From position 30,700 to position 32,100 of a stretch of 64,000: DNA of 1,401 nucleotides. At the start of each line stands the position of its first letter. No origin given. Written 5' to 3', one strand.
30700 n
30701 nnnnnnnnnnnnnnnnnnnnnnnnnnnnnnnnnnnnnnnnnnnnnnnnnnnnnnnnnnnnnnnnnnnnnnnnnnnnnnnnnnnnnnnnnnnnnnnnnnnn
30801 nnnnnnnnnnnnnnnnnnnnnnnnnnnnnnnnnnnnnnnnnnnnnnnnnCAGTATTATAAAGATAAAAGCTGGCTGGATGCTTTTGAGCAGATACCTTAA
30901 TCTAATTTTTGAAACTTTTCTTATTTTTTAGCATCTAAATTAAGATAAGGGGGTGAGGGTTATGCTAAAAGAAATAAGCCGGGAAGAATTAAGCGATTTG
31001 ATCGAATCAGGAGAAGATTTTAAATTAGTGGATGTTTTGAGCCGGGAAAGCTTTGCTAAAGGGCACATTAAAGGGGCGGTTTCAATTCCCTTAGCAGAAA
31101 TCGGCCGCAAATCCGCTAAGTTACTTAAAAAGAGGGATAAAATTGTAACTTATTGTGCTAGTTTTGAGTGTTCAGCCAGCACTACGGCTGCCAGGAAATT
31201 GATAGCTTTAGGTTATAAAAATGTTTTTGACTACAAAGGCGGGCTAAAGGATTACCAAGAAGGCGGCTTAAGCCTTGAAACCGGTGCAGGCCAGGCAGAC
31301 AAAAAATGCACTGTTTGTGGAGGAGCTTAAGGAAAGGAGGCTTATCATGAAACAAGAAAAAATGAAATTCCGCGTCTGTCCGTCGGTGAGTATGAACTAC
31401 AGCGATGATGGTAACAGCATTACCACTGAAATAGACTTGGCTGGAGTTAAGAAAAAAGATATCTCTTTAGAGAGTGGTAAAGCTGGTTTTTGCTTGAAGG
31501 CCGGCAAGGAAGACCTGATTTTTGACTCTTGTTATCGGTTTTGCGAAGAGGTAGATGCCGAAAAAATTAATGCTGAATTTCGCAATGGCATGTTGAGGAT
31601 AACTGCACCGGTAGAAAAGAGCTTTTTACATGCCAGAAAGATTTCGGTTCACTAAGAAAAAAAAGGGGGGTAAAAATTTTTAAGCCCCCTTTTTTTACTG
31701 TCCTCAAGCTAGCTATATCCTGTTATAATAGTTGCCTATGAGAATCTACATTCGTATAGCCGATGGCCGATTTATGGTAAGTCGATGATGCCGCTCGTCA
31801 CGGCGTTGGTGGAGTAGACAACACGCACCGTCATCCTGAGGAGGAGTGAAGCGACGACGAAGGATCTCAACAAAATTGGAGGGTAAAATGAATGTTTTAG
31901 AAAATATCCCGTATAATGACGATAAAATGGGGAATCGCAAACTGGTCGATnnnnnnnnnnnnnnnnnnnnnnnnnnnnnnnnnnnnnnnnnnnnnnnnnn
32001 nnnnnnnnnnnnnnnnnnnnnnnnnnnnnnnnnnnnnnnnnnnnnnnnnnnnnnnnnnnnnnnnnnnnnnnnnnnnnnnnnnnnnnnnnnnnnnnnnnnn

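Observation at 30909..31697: Rhodanese - Hsp20 mini-operon under the second ECF-promoter copy, closed by a bidirectional terminator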

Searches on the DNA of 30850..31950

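Call 88: search_rna_families(source=window, start=30850, end=31950, threshold=evalue, max_evalue=1)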
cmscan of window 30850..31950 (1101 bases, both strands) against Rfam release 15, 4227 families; matches with E-value up to 1: 2.
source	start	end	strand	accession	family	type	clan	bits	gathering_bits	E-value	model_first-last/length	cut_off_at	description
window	31653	31701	-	RF02907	patAB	Cis-reg; leader;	-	24.3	92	0.24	1-57/57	no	patAB leader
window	31655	31699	-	RF03831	mir-627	Gene; miRNA;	-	18.7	86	0.58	23-66/87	no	mir-627 microRNA precursor family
